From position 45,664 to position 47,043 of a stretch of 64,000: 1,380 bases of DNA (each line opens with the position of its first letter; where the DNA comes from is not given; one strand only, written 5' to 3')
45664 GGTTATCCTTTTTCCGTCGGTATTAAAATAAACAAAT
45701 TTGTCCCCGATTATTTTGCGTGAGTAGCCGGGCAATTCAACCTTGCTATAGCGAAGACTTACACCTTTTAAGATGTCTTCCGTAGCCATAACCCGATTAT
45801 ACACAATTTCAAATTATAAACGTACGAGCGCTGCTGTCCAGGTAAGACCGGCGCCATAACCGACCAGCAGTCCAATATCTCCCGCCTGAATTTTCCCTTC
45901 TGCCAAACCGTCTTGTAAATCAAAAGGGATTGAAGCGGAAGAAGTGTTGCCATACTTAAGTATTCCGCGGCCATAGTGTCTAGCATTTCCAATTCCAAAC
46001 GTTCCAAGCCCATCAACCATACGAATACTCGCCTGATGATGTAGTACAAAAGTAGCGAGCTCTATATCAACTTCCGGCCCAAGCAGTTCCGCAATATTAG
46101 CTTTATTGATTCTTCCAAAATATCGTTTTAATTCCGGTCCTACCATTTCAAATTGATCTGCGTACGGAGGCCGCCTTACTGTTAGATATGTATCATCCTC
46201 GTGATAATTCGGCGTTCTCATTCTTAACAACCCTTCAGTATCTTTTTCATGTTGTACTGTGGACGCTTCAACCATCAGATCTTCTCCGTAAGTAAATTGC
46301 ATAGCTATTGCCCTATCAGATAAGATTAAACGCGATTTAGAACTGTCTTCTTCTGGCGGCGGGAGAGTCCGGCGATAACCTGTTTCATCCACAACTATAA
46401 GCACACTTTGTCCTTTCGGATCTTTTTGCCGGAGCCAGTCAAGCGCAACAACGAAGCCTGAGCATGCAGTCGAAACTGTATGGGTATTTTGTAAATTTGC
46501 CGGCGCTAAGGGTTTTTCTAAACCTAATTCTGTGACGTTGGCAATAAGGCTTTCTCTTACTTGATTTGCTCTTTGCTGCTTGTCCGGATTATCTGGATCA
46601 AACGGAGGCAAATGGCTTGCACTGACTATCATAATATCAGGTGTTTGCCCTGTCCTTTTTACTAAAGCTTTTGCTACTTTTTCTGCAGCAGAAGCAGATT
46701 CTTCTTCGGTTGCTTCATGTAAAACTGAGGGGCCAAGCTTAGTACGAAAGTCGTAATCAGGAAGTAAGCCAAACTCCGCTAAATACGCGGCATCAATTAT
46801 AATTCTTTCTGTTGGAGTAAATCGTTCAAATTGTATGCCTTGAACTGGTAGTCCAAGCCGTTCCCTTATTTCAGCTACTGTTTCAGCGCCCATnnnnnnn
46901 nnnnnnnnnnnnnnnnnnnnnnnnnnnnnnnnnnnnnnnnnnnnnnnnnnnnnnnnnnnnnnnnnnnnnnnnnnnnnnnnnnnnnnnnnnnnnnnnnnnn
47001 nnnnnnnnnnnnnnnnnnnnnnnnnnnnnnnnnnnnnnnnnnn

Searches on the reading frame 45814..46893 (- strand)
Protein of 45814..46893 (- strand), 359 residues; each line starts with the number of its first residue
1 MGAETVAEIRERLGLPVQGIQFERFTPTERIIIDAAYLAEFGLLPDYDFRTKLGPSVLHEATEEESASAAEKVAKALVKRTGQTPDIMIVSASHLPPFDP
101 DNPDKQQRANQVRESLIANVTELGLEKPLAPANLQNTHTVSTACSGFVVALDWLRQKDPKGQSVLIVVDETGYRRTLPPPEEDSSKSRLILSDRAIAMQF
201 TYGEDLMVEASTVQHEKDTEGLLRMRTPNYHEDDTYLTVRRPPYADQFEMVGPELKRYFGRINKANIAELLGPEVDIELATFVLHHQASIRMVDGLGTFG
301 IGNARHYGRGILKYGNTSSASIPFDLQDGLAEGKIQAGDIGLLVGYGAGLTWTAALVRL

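Call 72: search_protein_families(library=pfam, proteins=[window:45814-46893:-], max_evalue=0.001)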
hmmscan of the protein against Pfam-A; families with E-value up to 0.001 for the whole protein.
window:45814-46893:- (359 aa): 1 family
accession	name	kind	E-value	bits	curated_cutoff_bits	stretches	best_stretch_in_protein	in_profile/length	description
PF08541.16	ACP_syn_III_C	-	1.3e-17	64.1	26.6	1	281-358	12-89/90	3-Oxoacyl-[acyl-carrier-protein (ACP)] synthase III C terminal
